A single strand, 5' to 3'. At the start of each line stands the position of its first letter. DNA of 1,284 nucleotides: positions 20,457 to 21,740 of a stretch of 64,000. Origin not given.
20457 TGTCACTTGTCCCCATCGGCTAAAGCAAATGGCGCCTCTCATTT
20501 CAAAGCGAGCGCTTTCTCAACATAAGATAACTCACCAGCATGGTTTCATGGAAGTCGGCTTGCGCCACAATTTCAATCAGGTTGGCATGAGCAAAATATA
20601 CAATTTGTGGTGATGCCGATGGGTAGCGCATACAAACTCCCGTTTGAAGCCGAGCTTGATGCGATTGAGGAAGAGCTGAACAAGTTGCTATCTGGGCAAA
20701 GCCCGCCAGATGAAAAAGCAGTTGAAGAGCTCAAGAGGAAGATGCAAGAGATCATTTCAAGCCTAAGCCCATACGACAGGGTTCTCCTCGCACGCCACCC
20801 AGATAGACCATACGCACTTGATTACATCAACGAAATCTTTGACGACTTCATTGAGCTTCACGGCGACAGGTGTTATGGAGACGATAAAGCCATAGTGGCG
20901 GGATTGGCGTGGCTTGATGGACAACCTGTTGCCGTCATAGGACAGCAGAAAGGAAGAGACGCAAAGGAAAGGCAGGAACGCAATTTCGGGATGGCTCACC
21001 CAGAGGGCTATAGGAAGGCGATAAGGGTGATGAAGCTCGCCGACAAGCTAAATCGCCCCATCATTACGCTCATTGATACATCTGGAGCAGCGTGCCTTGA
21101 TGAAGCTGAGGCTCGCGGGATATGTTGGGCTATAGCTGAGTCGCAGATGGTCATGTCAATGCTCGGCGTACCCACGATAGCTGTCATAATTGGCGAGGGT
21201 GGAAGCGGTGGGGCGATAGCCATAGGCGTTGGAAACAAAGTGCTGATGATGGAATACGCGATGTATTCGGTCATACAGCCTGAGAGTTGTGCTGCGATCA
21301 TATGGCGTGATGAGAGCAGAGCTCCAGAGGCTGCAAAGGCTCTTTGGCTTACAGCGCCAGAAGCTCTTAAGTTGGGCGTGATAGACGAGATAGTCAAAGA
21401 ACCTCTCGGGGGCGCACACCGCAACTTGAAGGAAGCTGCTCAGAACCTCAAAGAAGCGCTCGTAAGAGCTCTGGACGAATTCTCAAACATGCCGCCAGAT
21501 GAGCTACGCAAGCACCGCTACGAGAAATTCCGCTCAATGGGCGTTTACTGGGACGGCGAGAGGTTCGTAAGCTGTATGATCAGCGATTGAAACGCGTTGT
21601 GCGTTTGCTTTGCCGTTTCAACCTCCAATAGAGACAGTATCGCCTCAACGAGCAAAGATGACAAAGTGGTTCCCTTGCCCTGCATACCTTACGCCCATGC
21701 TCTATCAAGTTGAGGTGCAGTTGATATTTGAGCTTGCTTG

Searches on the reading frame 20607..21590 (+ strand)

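Call 21: search_protein_families(library=pfam, proteins=[window:20607-21590:+], max_evalue=0.00001)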
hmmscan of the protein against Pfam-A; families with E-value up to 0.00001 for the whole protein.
window:20607-21590:+ (327 aa): 3 families
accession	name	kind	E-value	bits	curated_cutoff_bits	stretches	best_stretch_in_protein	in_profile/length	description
PF03255.19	ACCA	-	3.1e-126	421.2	23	1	11-312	2-310/310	Acetyl co-enzyme A carboxylase carboxyltransferase-like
PF01039.27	Carboxyl_trans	-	1.7e-18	67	22.3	1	31-260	229-440/493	Carboxyl transferase domain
PF06833.16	MdcE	-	1.9e-06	28.2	32.7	1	133-286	10-163/196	Malonate decarboxylase gamma subunit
